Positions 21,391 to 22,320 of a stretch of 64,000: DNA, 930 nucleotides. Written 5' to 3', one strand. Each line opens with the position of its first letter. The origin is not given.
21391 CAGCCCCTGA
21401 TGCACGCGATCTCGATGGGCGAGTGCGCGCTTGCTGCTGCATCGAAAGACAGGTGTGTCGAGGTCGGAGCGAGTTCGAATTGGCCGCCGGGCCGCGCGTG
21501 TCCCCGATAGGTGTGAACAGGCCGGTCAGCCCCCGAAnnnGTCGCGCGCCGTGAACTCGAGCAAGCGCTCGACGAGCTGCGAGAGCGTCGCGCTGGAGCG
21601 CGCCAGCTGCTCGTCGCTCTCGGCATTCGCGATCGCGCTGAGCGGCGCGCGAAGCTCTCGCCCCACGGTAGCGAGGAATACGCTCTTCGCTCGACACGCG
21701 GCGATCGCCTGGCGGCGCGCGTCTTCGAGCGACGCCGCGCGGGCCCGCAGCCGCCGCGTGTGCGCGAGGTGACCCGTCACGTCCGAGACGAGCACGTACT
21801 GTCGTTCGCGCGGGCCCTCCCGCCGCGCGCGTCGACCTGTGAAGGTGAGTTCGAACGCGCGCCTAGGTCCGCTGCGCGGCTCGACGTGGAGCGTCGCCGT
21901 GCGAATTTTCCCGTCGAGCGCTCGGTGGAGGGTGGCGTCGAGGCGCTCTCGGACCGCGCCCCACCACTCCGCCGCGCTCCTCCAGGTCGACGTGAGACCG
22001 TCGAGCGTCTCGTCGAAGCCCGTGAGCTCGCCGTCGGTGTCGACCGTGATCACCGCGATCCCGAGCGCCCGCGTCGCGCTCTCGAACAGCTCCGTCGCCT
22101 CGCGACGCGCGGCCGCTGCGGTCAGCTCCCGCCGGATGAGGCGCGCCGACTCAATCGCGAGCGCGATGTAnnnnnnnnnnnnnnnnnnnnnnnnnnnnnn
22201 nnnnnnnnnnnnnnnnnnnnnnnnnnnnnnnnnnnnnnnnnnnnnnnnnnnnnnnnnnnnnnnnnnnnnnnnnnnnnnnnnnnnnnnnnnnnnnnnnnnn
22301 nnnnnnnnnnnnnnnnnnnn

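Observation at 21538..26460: Signalling giant (STK-AAA-GAF-PAS) ends in a histidine-kinase dimerisation domain whose phospho-accepting His is Arg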

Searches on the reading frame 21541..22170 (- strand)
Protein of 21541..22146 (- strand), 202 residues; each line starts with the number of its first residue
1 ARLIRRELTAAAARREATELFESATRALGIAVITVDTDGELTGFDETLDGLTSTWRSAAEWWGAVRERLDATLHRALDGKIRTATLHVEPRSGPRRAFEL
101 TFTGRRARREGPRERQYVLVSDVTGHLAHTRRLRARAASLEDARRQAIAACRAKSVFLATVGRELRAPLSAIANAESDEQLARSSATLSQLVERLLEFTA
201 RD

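Call 7: search_solved_structures(query=window:21541-22146:-, max_evalue=10, show_alignments=5)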
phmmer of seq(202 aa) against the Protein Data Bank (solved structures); distinct sequences matched with E-value up to 10: 3.
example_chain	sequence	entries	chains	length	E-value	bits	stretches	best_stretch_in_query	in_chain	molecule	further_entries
7z8n_A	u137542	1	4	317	0.011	18.9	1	134-174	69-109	Histidine kinase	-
4mt8_A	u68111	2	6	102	0.023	17.8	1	132-177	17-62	Ethylene response sensor 1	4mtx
7a23_S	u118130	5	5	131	0.21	14.7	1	88-125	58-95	B14.5a | Furry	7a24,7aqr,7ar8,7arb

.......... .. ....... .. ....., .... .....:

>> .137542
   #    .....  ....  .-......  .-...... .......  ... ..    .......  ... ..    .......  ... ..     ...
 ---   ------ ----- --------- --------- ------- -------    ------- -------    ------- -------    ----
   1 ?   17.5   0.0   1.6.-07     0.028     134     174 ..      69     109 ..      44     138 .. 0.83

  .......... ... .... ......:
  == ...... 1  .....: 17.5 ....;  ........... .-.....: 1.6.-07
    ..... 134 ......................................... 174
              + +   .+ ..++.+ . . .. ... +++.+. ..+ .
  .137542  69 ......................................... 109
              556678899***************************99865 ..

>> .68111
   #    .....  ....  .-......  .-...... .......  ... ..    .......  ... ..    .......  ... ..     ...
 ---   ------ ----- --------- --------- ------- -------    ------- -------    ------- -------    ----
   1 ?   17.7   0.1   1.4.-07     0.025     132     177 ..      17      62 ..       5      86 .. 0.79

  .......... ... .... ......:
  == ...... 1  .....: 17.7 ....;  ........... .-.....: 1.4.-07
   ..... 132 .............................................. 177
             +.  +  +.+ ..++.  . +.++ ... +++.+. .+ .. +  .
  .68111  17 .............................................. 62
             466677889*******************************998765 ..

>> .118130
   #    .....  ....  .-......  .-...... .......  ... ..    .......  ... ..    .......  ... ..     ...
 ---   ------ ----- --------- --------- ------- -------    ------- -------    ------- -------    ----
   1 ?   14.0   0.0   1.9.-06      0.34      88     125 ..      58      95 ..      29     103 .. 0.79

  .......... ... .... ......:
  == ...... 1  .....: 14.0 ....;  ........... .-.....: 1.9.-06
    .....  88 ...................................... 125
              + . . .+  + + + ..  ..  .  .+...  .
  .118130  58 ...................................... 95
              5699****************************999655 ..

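Call 23: find_homologous_proteins(query=A1, max_evalue=0.001)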
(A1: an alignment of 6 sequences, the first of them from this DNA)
Query A1 (6 sequences) (210 aa, profile of the alignment): 6668 proteins with E <= 0.001 among 8000 candidates; the best 120 are listed.
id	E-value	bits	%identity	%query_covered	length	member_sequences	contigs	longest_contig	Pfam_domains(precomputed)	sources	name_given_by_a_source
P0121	2.0e-51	193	37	88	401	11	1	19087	PF02518.32,PF00512.32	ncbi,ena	-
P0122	4.8e-51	191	35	89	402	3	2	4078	PF02518.32,PF00512.32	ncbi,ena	-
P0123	3.2e-50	189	39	81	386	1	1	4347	PF02518.32,PF00512.32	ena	-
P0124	4.6e-50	188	35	89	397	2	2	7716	PF02518.32,PF00512.32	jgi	-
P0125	2.2e-49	186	35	79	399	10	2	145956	PF02518.32,PF00512.32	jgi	jgi:signal transduction histidine kinase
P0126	2.7e-49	186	34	83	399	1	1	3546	PF02518.32,PF00512.32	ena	-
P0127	3.4e-49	185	35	83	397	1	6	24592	PF02518.32,PF00512.32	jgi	jgi:signal transduction histidine kinase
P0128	9.9e-49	184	38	80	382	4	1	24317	PF02518.32,PF00512.32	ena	-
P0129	1.1e-48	184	34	83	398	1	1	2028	PF02518.32,PF00512.32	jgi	jgi:signal transduction histidine kinase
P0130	2.2e-47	179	35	88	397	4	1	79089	PF02518.32,PF00512.32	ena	-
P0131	1.4e-39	154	48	39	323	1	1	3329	PF02518.32,PF00512.32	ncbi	ncbi:MAG TPA: ATP-binding protein, partial [Nannocystis sp.]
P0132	5.6e-25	106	41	37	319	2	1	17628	PF02518.32,PF00512.32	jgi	jgi:signal transduction histidine kinase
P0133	3.8e-21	94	37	49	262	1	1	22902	PF00512.32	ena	-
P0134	2.1e-20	91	38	40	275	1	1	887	PF02518.32,PF00512.32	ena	-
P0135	3.6e-18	84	40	46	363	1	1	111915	PF00512.32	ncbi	-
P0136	6.6e-17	80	42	26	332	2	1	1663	PF02518.32,PF00512.32,PF13589.13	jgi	jgi:signal transduction histidine kinase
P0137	1.1e-16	79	40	32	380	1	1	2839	PF00672.31,PF02518.32,PF00512.32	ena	-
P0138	1.5e-16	79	47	24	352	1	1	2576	PF13426.14,PF13188.14,PF08448.17,PF00512.32,PF00989.32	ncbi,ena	-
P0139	1.8e-16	78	44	26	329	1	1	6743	PF02518.32,PF00512.32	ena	-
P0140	2.1e-16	78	61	20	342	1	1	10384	PF00672.31,PF02518.32,PF00512.32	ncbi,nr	ncbi:MAG: HAMP domain-containing protein, partial [Myxococcales bacterium]|nr:HAMP domain-containing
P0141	2.2e-16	78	39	35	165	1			PF00512.32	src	-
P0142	3.1e-16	78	41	30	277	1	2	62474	PF02518.32,PF00512.32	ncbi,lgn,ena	-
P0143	4.1e-16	77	38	25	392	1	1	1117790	PF13426.14,PF13188.14,PF08448.17,PF02518.32,PF00512.32,PF00989.32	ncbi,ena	-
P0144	7.5e-16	76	39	41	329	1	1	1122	PF02518.32,PF00512.32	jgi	jgi:signal transduction histidine kinase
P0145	1.4e-15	76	31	40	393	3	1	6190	PF02518.32,PF00512.32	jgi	-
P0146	1.4e-15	76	55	16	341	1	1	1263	PF02518.32,PF00512.32,PF13589.13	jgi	jgi:signal transduction histidine kinase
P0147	2.1e-15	75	48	26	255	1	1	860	PF02518.32,PF00512.32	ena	-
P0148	2.5e-15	75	50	21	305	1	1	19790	PF02518.32,PF00512.32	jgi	jgi:signal transduction histidine kinase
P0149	3.7e-15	74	63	14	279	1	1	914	PF02518.32,PF00512.32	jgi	jgi:signal transduction histidine kinase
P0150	3.9e-15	74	48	26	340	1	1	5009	PF02518.32,PF00512.32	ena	-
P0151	4.9e-15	74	34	40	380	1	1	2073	PF13596.13,PF13426.14,PF08448.17,PF02518.32,PF00512.32,PF00989.32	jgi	jgi:PAS domain S-box-containing protein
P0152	6.0e-15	73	36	36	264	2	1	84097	PF12860.14,PF00512.32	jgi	jgi:signal transduction histidine kinase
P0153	1.0e-14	73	58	16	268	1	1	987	PF02518.32,PF00512.32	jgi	-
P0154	1.1e-14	73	52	20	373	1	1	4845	PF02518.32,PF00512.32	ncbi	-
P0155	1.3e-14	72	43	26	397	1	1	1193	PF08447.19,PF13426.14,PF02518.32,PF00512.32,PF00989.32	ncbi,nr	ncbi:MAG: ATP-binding protein, partial [Sideroxyarcus sp.]|nr:ATP-binding protein [Sideroxyarcus sp.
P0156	1.3e-14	72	49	28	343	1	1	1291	PF00672.31,PF02518.32,PF00512.32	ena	-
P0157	1.8e-14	72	-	-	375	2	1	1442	PF00672.31,PF02518.32,PF00512.32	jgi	jgi:signal transduction histidine kinase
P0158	1.8e-14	72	64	16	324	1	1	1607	PF02518.32,PF00512.32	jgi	jgi:signal transduction histidine kinase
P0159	1.8e-14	72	52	24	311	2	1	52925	PF02518.32,PF00512.32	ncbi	-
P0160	1.9e-14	72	63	17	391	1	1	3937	PF00672.31,PF02518.32,PF00512.32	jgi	jgi:signal transduction histidine kinase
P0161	2.6e-14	71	58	17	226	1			PF12860.14,PF00512.32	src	-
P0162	2.7e-14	71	39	48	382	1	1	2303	PF08447.19,PF13581.13,PF02518.32,PF00512.32,PF00989.32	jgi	jgi:PAS domain S-box-containing protein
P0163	2.8e-14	71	43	28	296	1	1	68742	PF12860.14,PF00512.32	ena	-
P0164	2.9e-14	71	57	14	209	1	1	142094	PF13426.14,PF08448.17,PF00512.32,PF00989.32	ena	-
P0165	3.1e-14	71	58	17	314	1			PF12860.14,PF00512.32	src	-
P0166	3.5e-14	71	56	16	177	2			PF12860.14,PF00512.32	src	-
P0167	4.4e-14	71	61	16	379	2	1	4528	PF13426.14,PF13188.14,PF08448.17,PF00512.32,PF00989.32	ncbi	ncbi:MAG: PAS domain S-box protein, partial [Chloroflexales bacterium]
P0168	4.7e-14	71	63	14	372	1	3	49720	PF02518.32,PF00512.32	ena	-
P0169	4.9e-14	71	58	19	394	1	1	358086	PF08447.19,PF00512.32,PF00989.32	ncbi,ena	-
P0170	5.2e-14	70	43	35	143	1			PF00512.32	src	-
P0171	5.5e-14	70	43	24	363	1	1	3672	PF02518.32,PF00512.32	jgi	-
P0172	6.1e-14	70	56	20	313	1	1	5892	PF02518.32,PF00512.32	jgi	jgi:signal transduction histidine kinase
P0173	6.1e-14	70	38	48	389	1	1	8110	PF08447.19,PF13426.14,PF02518.32,PF00512.32,PF00989.32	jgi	jgi:PAS domain S-box-containing protein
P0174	6.8e-14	70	50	19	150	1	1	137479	PF00512.32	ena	-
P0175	7.2e-14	70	58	17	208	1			PF02518.32,PF00512.32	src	-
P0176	9.6e-14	70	58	17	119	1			PF00512.32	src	-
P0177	9.7e-14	70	49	20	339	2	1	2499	PF00672.31,PF00512.32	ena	-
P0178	1.2e-13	69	49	20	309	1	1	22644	PF02518.32,PF00512.32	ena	-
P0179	1.2e-13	69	45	25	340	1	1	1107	PF08447.19,PF02518.32,PF00512.32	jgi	jgi:PAS domain S-box-containing protein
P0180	1.4e-13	69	47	24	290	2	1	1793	PF02518.32,PF00512.32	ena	-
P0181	1.4e-13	69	51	17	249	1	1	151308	PF00512.32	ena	-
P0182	1.6e-13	69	50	19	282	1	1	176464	PF02518.32,PF00512.32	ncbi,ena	-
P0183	1.7e-13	69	67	10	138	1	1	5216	PF00512.32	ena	-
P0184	2.0e-13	68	48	20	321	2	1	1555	PF02518.32,PF00512.32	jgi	jgi:signal transduction histidine kinase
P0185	2.1e-13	68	50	19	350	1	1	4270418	PF08447.19,PF02518.32,PF00512.32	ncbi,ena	-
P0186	2.3e-13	68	43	26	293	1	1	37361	PF00512.32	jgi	jgi:signal transduction histidine kinase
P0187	2.4e-13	68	55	22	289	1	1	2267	PF02518.32,PF00512.32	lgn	-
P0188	2.5e-13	68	48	19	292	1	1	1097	PF02518.32,PF00512.32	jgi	-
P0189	2.5e-13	68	58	16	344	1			PF13426.14,PF13188.14,PF08448.17,PF00512.32,PF00989.32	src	-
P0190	2.6e-13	68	56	17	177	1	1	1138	PF12860.14,PF00512.32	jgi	jgi:adenylate cyclase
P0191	2.6e-13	68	61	20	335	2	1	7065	PF02518.32,PF00512.32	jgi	-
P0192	2.6e-13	68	26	80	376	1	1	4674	PF02518.32,PF00512.32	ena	-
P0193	2.6e-13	68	45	35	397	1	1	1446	PF13426.14,PF08448.17,PF02518.32,PF00512.32,PF00989.32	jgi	jgi:PAS domain S-box-containing protein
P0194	2.6e-13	68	60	17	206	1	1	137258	PF00512.32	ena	-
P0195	2.9e-13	68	55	19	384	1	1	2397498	PF02518.32,PF00512.32,PF00072.31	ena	-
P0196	2.9e-13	68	26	80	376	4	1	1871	PF02518.32,PF00512.32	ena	-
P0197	3.2e-13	68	53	19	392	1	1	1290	PF02518.32,PF00512.32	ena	-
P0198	4.0e-13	68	58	16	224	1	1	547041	PF12860.14,PF00512.32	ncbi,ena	-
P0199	4.1e-13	67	45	19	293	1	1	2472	PF02518.32,PF00512.32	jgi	jgi:signal transduction histidine kinase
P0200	4.2e-13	67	42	26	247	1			PF13426.14,PF02518.32,PF00512.32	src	-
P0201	5.0e-13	67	51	24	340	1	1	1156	PF08447.19,PF13581.13,PF02518.32,PF00512.32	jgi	jgi:cell cycle sensor histidine kinase DivJ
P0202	5.0e-13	67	51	20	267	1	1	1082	PF08448.17,PF00512.32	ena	-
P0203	5.2e-13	67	54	19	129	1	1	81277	PF00512.32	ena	-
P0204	5.4e-13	67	54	20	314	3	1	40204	PF02518.32,PF00512.32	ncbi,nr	ncbi:MAG: hypothetical protein KF878_22290 [Planctomycetes bacterium]|nr:hypothetical protein [Planc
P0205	6.6e-13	67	53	19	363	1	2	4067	PF02518.32,PF00512.32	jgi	jgi:signal transduction histidine kinase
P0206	6.8e-13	67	48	21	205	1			PF00512.32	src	-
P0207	7.1e-13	67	45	24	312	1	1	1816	PF02518.32,PF00512.32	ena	-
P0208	7.1e-13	67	56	16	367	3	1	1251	PF08447.19,PF13426.14,PF12860.14,PF00512.32,PF00989.32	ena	-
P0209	7.1e-13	67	39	26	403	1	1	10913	PF02518.32,PF00512.32,PF00072.31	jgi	-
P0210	7.1e-13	67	63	14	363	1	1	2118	PF02518.32,PF00512.32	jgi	-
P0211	7.4e-13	67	60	17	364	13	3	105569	PF02518.32,PF00512.32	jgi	jgi:signal transduction histidine kinase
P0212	7.9e-13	67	58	16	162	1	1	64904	PF12860.14,PF00512.32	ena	-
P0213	8.1e-13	67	42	25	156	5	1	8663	PF00512.32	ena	-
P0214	8.4e-13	66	50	19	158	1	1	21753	PF00512.32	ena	-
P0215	8.4e-13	66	53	19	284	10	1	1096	PF02518.32,PF00512.32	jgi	jgi:signal transduction histidine kinase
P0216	8.6e-13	66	43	26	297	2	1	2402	PF02518.32,PF00512.32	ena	-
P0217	9.4e-13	66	55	20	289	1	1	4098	PF02518.32,PF00512.32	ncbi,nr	ncbi:MAG TPA: response regulator, partial [Thioploca sp.]|nr:response regulator [Thioploca sp.]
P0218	9.4e-13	66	47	28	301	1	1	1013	PF02518.32,PF00512.32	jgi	jgi:signal transduction histidine kinase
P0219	9.4e-13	66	53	19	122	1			PF00512.32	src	-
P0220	9.6e-13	66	-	-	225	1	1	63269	PF00672.31,PF00512.32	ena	-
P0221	9.9e-13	66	45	26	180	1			PF12860.14,PF00512.32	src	-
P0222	9.9e-13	66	49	26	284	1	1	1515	PF02518.32,PF00512.32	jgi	jgi:signal transduction histidine kinase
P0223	1.0e-12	66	40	24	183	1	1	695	PF13185.13,PF01590.33,PF00512.32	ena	-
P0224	1.1e-12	66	-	-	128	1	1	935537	PF00512.32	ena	-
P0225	1.1e-12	66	52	20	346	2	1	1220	PF02518.32,PF00512.32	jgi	jgi:signal transduction histidine kinase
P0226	1.1e-12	66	61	18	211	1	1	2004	PF00512.32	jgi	jgi:signal transduction histidine kinase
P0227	1.1e-12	66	63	14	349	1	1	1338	PF00672.31,PF02518.32,PF00512.32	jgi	jgi:signal transduction histidine kinase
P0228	1.2e-12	66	44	26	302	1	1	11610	PF02518.32,PF00512.32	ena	-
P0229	1.2e-12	66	-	-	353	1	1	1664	PF00672.31,PF02518.32,PF00512.32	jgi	jgi:signal transduction histidine kinase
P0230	1.2e-12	66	60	17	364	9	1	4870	PF02518.32,PF00512.32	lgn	-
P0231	1.2e-12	66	39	29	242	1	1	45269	PF12860.14,PF00512.32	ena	-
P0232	1.2e-12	66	52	26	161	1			PF13426.14,PF00512.32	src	-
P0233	1.2e-12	66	54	20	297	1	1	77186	PF00512.32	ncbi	ncbi:MAG: histidine kinase dimerization/phospho-acceptor domain-containing protein [Acidobacteriota 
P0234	1.2e-12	66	-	-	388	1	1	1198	PF08447.19,PF13426.14,PF13188.14,PF02518.32,PF00512.32,PF00989.32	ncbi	ncbi:MAG TPA: PAS domain S-box protein, partial [Phormidium sp.]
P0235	1.3e-12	66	60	14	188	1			PF12860.14,PF00512.32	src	-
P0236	1.3e-12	66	55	19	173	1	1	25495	PF12860.14,PF00512.32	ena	-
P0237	1.4e-12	66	56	16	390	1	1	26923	PF12860.14,PF02518.32,PF00512.32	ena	-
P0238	1.4e-12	66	49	24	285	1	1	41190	PF08447.19,PF13426.14,PF00512.32,PF00989.32,PF14598.13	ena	-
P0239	1.4e-12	66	62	16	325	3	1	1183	PF02518.32,PF00512.32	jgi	jgi:cell cycle sensor histidine kinase DivJ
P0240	1.4e-12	66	58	19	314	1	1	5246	PF12860.14,PF00512.32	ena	-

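Call 38: predict_structure(alignment_id=A3)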
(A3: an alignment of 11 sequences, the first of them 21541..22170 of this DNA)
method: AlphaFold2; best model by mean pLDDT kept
length: 210 residues; sequences in the alignment: 11
mean_pLDDT: 87.7   pTM: 0.63
mean pLDDT of the five models: 87.7, 86.0, 85.0, 81.7, 81.0
residues with pLDDT >= 90: 130; 70-90: 68; 50-70: 12; < 50: 0
segments of 3 or more residues with pLDDT < 50: none
pLDDT, mean of each block of 10 residues (from residue 1): 70 76 78 83 91 92 93 89 83 90 92 72 89 93 97 96 92 92 95 93 86
secondary structure, 60 per line:
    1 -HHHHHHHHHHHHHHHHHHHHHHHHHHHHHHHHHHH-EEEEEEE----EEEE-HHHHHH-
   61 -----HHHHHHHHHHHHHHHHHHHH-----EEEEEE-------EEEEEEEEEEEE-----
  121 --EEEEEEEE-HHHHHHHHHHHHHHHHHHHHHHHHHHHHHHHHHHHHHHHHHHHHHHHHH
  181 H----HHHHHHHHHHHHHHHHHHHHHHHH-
elements in order: H2-36 E38-44 E49-52 H54-59 H66-85 E91-96 E104-115 E123-130 H132-181 H186-209

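Call 41: fold_search(model_id=the predicted structure, library=pdb)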
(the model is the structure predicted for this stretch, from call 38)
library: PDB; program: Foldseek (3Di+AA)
matches with E <= 10: 786; with E <= 0.001: 59
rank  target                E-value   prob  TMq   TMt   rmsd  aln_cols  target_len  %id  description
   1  9a5d_A                2.0e-06  1.00  0.42  0.17  10.3       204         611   19  Integrative model of WALK-YYCH by crosslinking MS and deep learning (released 2024-09-18)
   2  8a3u                  3.1e-06  1.00  0.50  0.32   7.4       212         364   16  Crystal structure of a chimeric LOV-Histidine kinase SB2F1 (symmetrical variant, trigonal form with short c-axis) (released 2023-12-20)
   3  8a52_A                5.4e-06  1.00  0.50  0.31   7.5       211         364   15  Crystal structure of a chimeric LOV-Histidine kinase SB2F1 (asymmetrical variant, trigonal form with long c-axis) (released 2023-12-27)
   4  8a7h_A                6.5e-06  1.00  0.45  0.29   8.1       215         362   16  Crystal structure of a chimeric LOV-Histidine kinase SB2F1-I66R mutant (light state; asymmetrical variant, trigonal fo (released 2024-01-10)
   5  8a7f_A                1.7e-05  1.00  0.46  0.29   7.8       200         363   15  Crystal structure of a chimeric LOV-Histidine kinase SB2F1-I66R mutant (asymmetrical variant, trigonal form with long  (released 2024-01-10)
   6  8a6x_B                2.1e-05  1.00  0.53  0.34   6.8       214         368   17  Crystal structure of a chimeric LOV-Histidine kinase SB2F1 (asymmetrical variant, trigonal form with long c axis) (released 2024-01-10)
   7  9qq6_A                2.1e-05  1.00  0.47  0.24   7.9       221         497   16  Structure of the Azotobacter vinelandii NifL-NifA complex (released 2025-06-18)
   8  4gcz_A                2.2e-05  1.00  0.49  0.32   6.3       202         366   16  Structure of a blue-light photoreceptor (released 2013-06-19)
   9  8a7f_B                2.2e-05  1.00  0.46  0.30   7.4       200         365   15  Crystal structure of a chimeric LOV-Histidine kinase SB2F1-I66R mutant (asymmetrical variant, trigonal form with long  (released 2024-01-10)
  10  8js6_C                4.6e-05  1.00  0.39  0.33   5.1       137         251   18  Dimeric PAS domains of oxygen sensor FixL in complex with cyanide-bound ferric heme (released 2024-06-26)
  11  4gcz_B                4.6e-05  1.00  0.47  0.29   7.0       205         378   14  Structure of a blue-light photoreceptor (released 2013-06-19)
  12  8js5_G                5.2e-05  1.00  0.37  0.32   6.2       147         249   16  Dimeric PAS domains of oxygen sensor FixL with ferric unliganded heme (released 2024-06-26)
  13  3sw1_A                7.5e-05  1.00  0.39  0.56   4.7       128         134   18  Structure of a full-length bacterial LOV protein (released 2012-02-15)
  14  9p6i_B                7.5e-05  1.00  0.33  0.38   9.9       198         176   16  Crystal Structure of the Histidine Kinase VC2136 from Vibrio cholerae serotype O1 (released 2025-08-20)
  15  7r5n_B                8.5e-05  1.00  0.45  0.60   4.7       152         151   18  Crystal structure of the full-length short LOV protein PF5-LOV from Pseudomonas fluorescens (dark state) (released 2023-08-23)
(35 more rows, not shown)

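Call 55: search_protein_representatives(alignment_id=A3)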
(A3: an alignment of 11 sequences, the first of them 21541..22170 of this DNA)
Query: 11 sequences, 230 profile positions. Proteins with E-value up to 0.001 (for the whole library): 407566; up to 1e-10: 174618; up to 1e-30: 78. The best 150 are listed.
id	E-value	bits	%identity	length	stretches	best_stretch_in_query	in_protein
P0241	3.9e-98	343.8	-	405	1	4-230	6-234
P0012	2.4e-91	321.6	-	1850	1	1-229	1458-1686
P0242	1.1e-82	293.3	-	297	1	4-229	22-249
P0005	1.6e-81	289.5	-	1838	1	1-229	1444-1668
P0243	5.7e-75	268.0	-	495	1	1-211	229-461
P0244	3.1e-70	252.5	-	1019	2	15-229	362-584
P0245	3.2e-70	252.5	-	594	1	1-229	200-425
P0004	1.8e-68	246.7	-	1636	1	1-205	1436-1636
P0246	4.2e-67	242.3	-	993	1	15-229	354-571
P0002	5.0e-65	235.5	-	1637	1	1-229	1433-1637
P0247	6.2e-64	231.9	-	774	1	10-229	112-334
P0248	7.5e-64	231.6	-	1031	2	15-229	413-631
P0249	9.4e-63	228.0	-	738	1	16-229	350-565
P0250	1.0e-62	227.9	-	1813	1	8-230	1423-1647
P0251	1.7e-62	227.2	-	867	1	17-229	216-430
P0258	3.5e-55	203.3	-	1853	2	5-229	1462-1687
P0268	6.1e-45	169.8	-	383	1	1-195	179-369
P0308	4.7e-31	124.3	-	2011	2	144-229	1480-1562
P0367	1.8e-28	115.9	-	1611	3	117-229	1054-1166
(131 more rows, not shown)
